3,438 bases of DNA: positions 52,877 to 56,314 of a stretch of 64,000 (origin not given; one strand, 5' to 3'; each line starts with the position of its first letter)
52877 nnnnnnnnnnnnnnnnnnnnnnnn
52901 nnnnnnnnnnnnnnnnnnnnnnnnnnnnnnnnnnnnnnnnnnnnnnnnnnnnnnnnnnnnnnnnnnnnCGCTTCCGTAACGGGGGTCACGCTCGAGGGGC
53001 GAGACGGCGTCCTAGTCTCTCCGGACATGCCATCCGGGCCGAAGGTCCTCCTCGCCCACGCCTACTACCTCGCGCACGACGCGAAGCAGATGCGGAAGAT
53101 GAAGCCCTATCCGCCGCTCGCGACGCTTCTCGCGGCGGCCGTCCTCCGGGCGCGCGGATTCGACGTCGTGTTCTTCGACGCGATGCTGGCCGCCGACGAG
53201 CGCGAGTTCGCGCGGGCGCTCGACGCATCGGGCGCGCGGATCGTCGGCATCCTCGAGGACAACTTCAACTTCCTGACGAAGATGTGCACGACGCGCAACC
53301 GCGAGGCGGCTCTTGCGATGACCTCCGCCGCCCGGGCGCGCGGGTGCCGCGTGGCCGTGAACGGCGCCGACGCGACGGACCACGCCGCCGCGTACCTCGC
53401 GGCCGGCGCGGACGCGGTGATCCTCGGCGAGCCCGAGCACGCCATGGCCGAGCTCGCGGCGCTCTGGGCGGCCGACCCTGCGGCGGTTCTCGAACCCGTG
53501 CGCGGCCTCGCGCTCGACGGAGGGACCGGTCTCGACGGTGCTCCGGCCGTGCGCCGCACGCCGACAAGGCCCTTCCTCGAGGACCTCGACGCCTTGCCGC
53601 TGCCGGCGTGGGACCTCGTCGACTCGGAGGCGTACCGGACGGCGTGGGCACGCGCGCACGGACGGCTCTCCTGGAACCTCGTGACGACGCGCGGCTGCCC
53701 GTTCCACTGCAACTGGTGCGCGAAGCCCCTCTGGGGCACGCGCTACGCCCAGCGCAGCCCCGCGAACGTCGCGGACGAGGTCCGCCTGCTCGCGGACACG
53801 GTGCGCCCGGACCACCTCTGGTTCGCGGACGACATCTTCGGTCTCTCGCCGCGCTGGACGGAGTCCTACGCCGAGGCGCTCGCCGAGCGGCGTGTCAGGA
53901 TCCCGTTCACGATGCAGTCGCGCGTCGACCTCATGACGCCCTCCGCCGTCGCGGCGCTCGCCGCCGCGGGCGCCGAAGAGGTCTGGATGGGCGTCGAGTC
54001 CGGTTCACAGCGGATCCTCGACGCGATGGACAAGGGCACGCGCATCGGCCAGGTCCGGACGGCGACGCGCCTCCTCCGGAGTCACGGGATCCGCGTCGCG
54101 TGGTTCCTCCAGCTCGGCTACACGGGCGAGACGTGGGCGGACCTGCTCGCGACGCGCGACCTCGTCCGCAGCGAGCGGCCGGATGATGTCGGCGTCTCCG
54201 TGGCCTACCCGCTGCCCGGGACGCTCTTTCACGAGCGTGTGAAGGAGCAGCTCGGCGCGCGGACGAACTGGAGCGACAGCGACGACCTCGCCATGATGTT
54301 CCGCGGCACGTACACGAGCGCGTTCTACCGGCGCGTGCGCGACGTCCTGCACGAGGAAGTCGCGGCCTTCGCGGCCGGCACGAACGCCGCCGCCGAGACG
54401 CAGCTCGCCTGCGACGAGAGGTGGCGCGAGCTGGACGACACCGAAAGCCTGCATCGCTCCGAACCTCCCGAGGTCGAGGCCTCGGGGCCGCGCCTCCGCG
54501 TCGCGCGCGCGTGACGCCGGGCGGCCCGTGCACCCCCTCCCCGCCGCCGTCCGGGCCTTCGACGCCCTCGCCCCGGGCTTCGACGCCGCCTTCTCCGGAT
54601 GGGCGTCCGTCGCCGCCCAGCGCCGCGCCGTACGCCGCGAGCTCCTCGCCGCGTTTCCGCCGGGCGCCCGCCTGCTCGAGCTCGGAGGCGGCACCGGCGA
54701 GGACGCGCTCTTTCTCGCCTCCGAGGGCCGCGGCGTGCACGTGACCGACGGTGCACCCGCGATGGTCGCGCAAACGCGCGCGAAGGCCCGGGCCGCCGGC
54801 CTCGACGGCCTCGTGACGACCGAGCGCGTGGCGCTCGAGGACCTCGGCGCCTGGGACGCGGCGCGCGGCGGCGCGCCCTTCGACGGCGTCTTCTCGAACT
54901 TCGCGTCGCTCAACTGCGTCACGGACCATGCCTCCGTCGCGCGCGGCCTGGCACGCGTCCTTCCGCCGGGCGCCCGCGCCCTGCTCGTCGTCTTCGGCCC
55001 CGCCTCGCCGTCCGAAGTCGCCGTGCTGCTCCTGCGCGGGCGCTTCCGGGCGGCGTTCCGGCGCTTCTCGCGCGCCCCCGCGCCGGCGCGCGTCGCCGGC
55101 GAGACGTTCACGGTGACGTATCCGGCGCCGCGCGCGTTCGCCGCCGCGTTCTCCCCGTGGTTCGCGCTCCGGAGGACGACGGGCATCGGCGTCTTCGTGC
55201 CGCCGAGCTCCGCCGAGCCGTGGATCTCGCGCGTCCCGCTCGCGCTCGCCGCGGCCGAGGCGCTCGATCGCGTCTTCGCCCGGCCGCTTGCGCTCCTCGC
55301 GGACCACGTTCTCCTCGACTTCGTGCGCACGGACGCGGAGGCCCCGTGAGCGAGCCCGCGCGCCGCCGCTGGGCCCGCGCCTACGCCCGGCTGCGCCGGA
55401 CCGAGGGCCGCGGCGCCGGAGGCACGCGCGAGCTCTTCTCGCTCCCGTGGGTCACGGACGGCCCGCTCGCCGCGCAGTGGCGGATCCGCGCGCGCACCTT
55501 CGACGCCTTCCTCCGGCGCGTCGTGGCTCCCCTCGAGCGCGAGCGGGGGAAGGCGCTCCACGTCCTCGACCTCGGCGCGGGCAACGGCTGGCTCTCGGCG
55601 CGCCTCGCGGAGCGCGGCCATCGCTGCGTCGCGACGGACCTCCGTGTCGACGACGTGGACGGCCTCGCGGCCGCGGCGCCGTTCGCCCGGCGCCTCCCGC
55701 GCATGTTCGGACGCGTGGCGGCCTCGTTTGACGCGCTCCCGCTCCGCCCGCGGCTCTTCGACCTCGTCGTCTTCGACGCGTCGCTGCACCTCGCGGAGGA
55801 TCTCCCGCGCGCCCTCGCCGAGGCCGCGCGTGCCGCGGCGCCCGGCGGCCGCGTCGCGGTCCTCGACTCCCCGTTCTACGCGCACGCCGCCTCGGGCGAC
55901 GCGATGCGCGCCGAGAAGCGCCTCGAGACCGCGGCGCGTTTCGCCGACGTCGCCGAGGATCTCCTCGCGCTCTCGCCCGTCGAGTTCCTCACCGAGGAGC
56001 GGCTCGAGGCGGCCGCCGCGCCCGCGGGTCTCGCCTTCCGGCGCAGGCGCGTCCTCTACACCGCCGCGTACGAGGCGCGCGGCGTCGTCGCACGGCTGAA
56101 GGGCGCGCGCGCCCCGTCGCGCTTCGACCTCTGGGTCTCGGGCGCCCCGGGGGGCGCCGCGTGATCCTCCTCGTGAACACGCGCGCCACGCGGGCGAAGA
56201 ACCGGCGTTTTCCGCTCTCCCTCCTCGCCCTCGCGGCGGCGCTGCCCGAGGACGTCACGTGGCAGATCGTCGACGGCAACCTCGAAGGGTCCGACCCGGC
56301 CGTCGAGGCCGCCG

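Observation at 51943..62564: Uncharacterised radical-SAM / methyltransferase modification locus flanked by an HprK-like kinase and an NTP_transf_5-like nucleotidyltransferase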

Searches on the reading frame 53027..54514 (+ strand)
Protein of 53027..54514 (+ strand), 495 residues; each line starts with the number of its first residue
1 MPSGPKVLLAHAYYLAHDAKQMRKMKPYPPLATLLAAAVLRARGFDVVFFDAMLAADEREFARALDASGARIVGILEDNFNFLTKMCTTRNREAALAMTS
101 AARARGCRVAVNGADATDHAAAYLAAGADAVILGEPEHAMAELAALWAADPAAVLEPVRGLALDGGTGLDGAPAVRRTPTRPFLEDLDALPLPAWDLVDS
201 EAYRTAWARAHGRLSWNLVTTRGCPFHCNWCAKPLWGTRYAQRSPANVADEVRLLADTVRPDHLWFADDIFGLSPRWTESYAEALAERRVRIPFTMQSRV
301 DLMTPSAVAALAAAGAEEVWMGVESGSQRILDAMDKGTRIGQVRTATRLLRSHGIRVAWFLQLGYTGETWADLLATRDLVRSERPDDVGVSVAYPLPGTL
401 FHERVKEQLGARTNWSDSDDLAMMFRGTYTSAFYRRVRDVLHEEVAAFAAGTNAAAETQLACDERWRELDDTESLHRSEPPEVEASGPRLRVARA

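Call 4: search_protein_families(library=pfam, proteins=[window:53027-54514:+], max_evalue=0.01)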
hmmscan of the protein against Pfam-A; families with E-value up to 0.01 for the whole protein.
window:53027-54514:+ (495 aa): 2 families
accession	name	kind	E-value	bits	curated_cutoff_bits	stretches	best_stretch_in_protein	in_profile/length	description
PF04055.27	Radical_SAM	-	2e-18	67.5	29.5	1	219-379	2-165/166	Radical SAM superfamily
PF02310.24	B12-binding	-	2.3e-10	40.8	32.1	1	28-143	12-120/121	B12 binding domain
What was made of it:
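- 53027..54514 (+): g2: B12-binding radical SAM enzyme (495 aa, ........). Radical_SAM E 2e-18 and B12-binding E 2.3e-10 (call 4).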

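Call 5: search_protein_families(library=ncbifam, proteins=[window:53027-54514:+], max_evalue=0.01)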
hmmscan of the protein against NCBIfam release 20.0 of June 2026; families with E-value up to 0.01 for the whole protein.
window:53027-54514:+ (495 aa): 26 families (the best 25 are shown)
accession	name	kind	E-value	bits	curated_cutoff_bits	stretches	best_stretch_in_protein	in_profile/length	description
TIGR02026.1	BchE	equivalog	3.8e-28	98.6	481.35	1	18-409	10-391/497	magnesium-protoporphyrin IX monomethyl ester anaerobic oxidative cyclase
TIGR03471.1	HpnJ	equivalog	5.9e-26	91.4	577.6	1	174-408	156-390/472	hopanoid biosynthesis associated radical SAM protein HpnJ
TIGR04014.1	B12_SAM_MJ_0865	equivalog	6.7e-25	87.7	360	1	286-408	242-361/434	methyl-coenzyme M reductase glutamine C-methyltransferase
TIGR04072.2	rSAM_ladder_B12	equivalog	2.6e-24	85.7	360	1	216-371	181-337/443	lipid biosynthesis B12-binding/radical SAM protein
TIGR04295.1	B12_rSAM_oligo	hypoth_equivalog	4.3e-24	85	400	1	26-353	21-331/422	TIGR04295 family B12-binding domain-containing radical SAM protein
TIGR04479.1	bcpD_PhpK_rSAM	subfamily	4.4e-21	74.8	600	1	217-396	243-422/504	PhpK family radical SAM P-methyltransferase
NF050148.1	rSAM_ApyD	equivalog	2e-20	72.8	750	1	172-404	164-392/645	RiPP biosynthesis radical SAM protein ApyD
TIGR03975.1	rSAM_ocin_1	subfamily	2.3e-18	66.1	281.85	1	83-369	132-416/606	RiPP maturation radical SAM C-methyltransferase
NF033070.1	rSAM_AprD4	equivalog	2.7e-18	66.1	500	1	180-407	163-392/456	AprD4 family radical SAM diol-dehydratase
TIGR04385.1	B12_rSAM_cofa1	equivalog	5.4e-16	58.8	450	1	216-379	196-360/438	B12 lower ligand biosynthesis radical SAM protein BzaD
TIGR04013.1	B12_SAM_MJ_1487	hypoth_equivalog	1.6e-15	56.8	251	1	96-412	60-364/382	TIGR04013 family B12-binding domain/radical SAM domain-containing protein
TIGR04367.1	HpnR_B12_rSAM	equivalog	2.1e-15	56.3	650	1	30-409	22-377/490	hopanoid C-3 methylase HpnR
NF038361.1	rSAM_Sden_1168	equivalog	2.5e-15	56.1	575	1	179-405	242-474/560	Sden_1168 family B12-binding radical SAM P-methyltransferase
NF040546.1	rSAM_CUAEP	equivalog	1.7e-11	43.5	500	1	30-359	13-317/468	CUAEP/CCAEP-tail radical SAM (seleno)protein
NF040542.1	rSAM_RCCLKC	equivalog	1.7e-09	37.4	450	1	105-357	77-324/423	arsinothricin biosynthesis radical SAM protein ArsL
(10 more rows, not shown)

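Call 51: search_solved_structures(query=window:53027-54514:+, max_evalue=0.01)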
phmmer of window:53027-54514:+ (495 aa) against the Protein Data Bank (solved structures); distinct sequences matched with E-value up to 0.01: 9.
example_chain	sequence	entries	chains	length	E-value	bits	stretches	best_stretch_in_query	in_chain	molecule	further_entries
9ccb_A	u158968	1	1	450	1.9e-18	69.5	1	218-406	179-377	Radical SAM core domain-containing protein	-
6fd2_B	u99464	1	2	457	4.5e-16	61.7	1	181-405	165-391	Putative apramycin biosynthetic oxidoreductase 4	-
9n1b_A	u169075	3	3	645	2.5e-07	32.9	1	99-347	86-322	Radical SAM protein | Radical SAM enzyme CysS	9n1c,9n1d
6wte_A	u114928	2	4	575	1.3e-05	27.2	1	217-370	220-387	B12-binding domain-containing protein | Tryptophan-C2-methyltransferase containing B12-binding domain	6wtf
7kdx_A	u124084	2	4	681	0.00022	23.1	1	106-304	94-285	Methyltransferase TokK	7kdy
5ul2_A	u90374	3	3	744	0.00065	21.6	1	216-357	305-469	OxsB protein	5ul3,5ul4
5l7l_A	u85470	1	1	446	0.0046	18.8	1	292-406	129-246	ELP3 family, ELP3 family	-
6ia6_A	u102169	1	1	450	0.0046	18.8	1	292-406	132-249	ELP3 family, ELP3 family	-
5l7j_A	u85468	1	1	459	0.0048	18.8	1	292-406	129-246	ELP3 family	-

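Call 74: search_protein_families(library=padloc, proteins=[window:53027-54514:+], max_evalue=0.001)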
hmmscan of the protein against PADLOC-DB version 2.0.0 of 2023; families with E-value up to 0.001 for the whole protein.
window:53027-54514:+ (495 aa): 1 family
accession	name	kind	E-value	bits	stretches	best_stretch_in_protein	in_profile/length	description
PDLC04689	PDC-M51A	-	3.4e-05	20.8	1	216-355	187-324/420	-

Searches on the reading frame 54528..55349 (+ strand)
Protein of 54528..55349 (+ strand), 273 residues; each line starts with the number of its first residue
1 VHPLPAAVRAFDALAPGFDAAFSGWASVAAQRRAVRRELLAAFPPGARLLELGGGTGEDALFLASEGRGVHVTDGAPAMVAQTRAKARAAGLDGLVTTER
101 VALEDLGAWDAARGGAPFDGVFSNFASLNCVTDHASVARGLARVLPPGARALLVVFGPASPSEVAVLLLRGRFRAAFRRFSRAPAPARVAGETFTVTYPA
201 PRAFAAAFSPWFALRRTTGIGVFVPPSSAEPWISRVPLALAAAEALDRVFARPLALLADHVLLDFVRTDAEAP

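Call 4: search_protein_families(library=pfam, proteins=[window:54528-55349:+], max_evalue=0.01)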
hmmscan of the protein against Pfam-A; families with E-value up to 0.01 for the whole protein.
window:54528-55349:+ (273 aa): 6 families
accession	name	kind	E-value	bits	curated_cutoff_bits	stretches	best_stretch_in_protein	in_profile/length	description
PF13649.12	Methyltransf_25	-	7e-10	39.9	27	1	50-148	2-96/97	Methyltransferase domain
PF08241.18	Methyltransf_11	-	1.2e-07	32.7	21.2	1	50-152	1-94/95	Methyltransferase domain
PF08242.18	Methyltransf_12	-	1.8e-07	32.2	30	1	50-150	1-97/98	Methyltransferase domain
PF13489.12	Methyltransf_23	-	2.5e-07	31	27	1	33-167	7-130/164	Methyltransferase domain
PF13847.12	Methyltransf_31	-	9.5e-07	29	27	1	46-151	4-107/145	Methyltransferase domain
PF06080.18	DUF938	-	0.00024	21.4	27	1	32-158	11-140/202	Protein of unknown function (DUF938)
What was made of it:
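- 54528..55349 (+): g3: class I SAM methyltransferase (273 aa). Methyltransf_25 E 7e-10 (call 4).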

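Call 5: search_protein_families(library=ncbifam, proteins=[window:54528-55349:+], max_evalue=0.01)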
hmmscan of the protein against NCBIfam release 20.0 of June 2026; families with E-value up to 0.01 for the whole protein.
window:54528-55349:+ (273 aa): 15 families
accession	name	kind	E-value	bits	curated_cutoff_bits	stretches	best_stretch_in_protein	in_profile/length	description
NF043040.1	corrin_prot_MT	hypoth_equivalog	1.4e-09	37.7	180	1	33-126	28-119/216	corrinoid protein-associated methyltransferase CpaM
NF045649.1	2X_seleno_MduS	exception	6.6e-06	25.3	380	1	48-153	44-147/338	methyltransferase domain-containing selenoprotein MduS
NF047649.1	MTase_UXPK_star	exception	8.5e-06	25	460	1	41-153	73-181/283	methyltransferase/UXPK-star double selenoprotein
NF052510.1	methyltran_MpqE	exception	6.9e-05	22.3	335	1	44-156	45-154/234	methyl-plastoquinone biosynthesis methyltransferase MpqE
NF001240.0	PRK00216.1-1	equivalog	7.6e-05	21.9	378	1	43-157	61-172/251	bifunctional demethylmenaquinone methyltransferase/2-methoxy-6-polyprenyl-1,4-benzoquinol methylase UbiE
NF041537.1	ArsM_AhpD_UU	exception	0.00012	20.9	510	1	43-153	74-180/345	arsenite methyltransferase/AhpD domain selenoprotein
NF008823.0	PRK11873.1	subfamily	0.00016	21.3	263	1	40-151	72-179/272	arsenite methyltransferase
NF001241.0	PRK00216.1-2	equivalog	0.00036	20.2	327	1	30-157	38-151/231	demethylmenaquinone methyltransferase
NF008405.0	PRK11207.1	equivalog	0.0004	19.9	218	1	46-98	31-83/198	tellurite resistance methyltransferase TehB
NF045667.1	MTase_DVU1556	equivalog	0.00046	19.7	155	1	40-152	17-118/213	DVU_1556 family methyltransferase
TIGR02021.1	BchM-ChlM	equivalog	0.00081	18.9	158.9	1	32-97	37-106/218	magnesium protoporphyrin IX methyltransferase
TIGR02072.1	BioC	equivalog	0.00093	19.1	184.95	1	18-164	2-143/244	malonyl-ACP O-methyltransferase BioC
NF041536.1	ArsM_DUF2284_UU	exception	0.0021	16.5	575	1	43-154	74-181/459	arsenite methyltransferase/DUF2284 domain selenoprotein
NF008264.0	PRK11036.1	equivalog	0.0031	17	366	1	39-154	37-148/261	tRNA uridine 5-oxyacetic acid(34) methyltransferase CmoM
TIGR00477.1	tehB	equivalog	0.0057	16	219.5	1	47-93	75-121/238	tellurite resistance methyltransferase TehB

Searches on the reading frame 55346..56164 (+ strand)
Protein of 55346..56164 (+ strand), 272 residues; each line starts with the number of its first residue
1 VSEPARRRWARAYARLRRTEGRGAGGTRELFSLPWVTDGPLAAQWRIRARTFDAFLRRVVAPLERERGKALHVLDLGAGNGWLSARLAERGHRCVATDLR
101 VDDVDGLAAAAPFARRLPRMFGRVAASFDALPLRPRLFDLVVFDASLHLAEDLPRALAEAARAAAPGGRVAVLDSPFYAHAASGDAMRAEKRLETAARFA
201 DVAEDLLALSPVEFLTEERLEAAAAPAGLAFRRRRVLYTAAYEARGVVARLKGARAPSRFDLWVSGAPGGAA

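Call 4: search_protein_families(library=pfam, proteins=[window:55346-56164:+], max_evalue=0.01)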
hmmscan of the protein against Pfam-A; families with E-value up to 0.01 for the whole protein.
window:55346-56164:+ (272 aa): 5 families
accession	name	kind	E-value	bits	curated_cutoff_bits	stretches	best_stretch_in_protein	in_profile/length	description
PF08241.18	Methyltransf_11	-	1.9e-13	51.3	21.2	1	74-171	1-94/95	Methyltransferase domain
PF13649.12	Methyltransf_25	-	2.8e-11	44.4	27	1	73-168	1-97/97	Methyltransferase domain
PF13489.12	Methyltransf_23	-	2.4e-09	37.6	27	1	54-176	7-119/164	Methyltransferase domain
PF13847.12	Methyltransf_31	-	4.6e-08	33.3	27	1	69-175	3-112/145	Methyltransferase domain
PF08242.18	Methyltransf_12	-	2.3e-07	31.9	30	1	74-170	1-98/98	Methyltransferase domain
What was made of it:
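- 55346..56164 (+): g4: class I SAM methyltransferase (272 aa). Its start overlaps the g3 stop by 4 nt. Methyltransf_11 E 1.9e-13 (call 4).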

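Call 5: search_protein_families(library=ncbifam, proteins=[window:55346-56164:+], max_evalue=0.01)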
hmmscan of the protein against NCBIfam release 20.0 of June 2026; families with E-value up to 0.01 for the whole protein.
window:55346-56164:+ (272 aa): 26 families (the best 25 are shown)
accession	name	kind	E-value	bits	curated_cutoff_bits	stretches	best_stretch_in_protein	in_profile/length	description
NF045667.1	MTase_DVU1556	equivalog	3.1e-11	43.2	155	1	69-202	22-151/213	DVU_1556 family methyltransferase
NF001241.0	PRK00216.1-2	equivalog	1.5e-09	37.8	327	1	68-174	50-149/231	demethylmenaquinone methyltransferase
NF004452.0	PRK05785.1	equivalog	1.9e-08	34.1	207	1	63-164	45-137/228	hypothetical protein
NF041820.1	daptide_MTase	equivalog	2.1e-08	33.9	175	1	58-175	28-145/243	daptide-type RiPP biosynthesis methyltransferase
NF007610.0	PRK10258.1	equivalog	2.6e-08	33.5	342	1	69-172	42-138/251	malonyl-ACP O-methyltransferase BioC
TIGR02072.1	BioC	equivalog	2.3e-07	30.9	184.95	1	60-171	24-131/244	malonyl-ACP O-methyltransferase BioC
NF008264.0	PRK11036.1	equivalog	4e-07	29.8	366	1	63-178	41-150/261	tRNA uridine 5-oxyacetic acid(34) methyltransferase CmoM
NF047649.1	MTase_UXPK_star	exception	1.1e-06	27.8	460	1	73-181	81-190/283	methyltransferase/UXPK-star double selenoprotein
NF041255.1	mycofact_MftM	equivalog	1.2e-06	28.1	200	1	72-165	142-234/289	mycofactocin oligosaccharide methyltransferase MftM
NF004851.0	PRK06202.1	equivalog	1.3e-06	28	243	1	53-159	45-153/237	hypothetical protein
NF041537.1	ArsM_AhpD_UU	exception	2.5e-06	26.5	510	1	72-176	79-184/345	arsenite methyltransferase/AhpD domain selenoprotein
NF001242.0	PRK00216.1-3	equivalog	4.7e-06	26.2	351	1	57-174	58-177/258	bifunctional demethylmenaquinone methyltransferase/2-methoxy-6-polyprenyl-1,4-benzoquinol methylase UbiE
NF043040.1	corrin_prot_MT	hypoth_equivalog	1.2e-05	24.9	180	1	58-174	33-149/216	corrinoid protein-associated methyltransferase CpaM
NF041675.1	sarc_dimgly_tmase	equivalog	4.5e-05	23.5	550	1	60-174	57-171/278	sarcosine/dimethylglycine N-methyltransferase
TIGR01934.1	MenG_MenH_UbiE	subfamily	4.8e-05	22.8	158.35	1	66-176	38-145/223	ubiquinone/menaquinone biosynthesis methyltransferase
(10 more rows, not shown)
